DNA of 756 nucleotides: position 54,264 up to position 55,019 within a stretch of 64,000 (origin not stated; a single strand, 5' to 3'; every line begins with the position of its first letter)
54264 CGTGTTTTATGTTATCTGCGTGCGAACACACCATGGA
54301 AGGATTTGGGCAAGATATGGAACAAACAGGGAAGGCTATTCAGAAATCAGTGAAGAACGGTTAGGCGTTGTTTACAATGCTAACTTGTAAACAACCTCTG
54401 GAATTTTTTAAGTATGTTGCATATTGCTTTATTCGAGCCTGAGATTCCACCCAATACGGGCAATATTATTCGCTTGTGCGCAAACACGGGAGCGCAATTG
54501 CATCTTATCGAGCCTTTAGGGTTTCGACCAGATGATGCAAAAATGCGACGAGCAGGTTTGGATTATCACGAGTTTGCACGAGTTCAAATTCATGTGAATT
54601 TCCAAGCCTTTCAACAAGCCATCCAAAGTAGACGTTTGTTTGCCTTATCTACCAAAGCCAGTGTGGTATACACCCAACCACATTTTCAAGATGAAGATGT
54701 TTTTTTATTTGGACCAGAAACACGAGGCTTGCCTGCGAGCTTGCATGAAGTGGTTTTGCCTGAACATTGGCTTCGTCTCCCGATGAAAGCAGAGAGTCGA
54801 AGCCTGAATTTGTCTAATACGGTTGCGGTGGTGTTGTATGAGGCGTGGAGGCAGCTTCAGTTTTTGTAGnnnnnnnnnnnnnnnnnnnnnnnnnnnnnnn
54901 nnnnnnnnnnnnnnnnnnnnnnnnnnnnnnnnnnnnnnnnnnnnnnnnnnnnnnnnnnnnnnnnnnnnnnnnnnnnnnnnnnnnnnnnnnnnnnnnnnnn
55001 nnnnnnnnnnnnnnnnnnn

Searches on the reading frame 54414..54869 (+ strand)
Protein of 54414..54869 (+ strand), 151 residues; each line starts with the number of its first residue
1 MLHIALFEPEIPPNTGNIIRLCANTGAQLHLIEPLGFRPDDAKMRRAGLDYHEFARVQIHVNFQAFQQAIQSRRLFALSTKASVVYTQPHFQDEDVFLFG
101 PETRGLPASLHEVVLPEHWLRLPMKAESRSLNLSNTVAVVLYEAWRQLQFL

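Call 52: search_protein_families(library=pfam, proteins=[window:54414-54869:+], max_evalue=0.00001)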
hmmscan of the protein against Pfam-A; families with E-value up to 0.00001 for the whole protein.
window:54414-54869:+ (151 aa): 1 family
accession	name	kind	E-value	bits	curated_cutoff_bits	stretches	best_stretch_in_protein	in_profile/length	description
PF00588.24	SpoU_methylase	-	4.5e-30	105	29.7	1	2-142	2-142/142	SpoU rRNA Methylase family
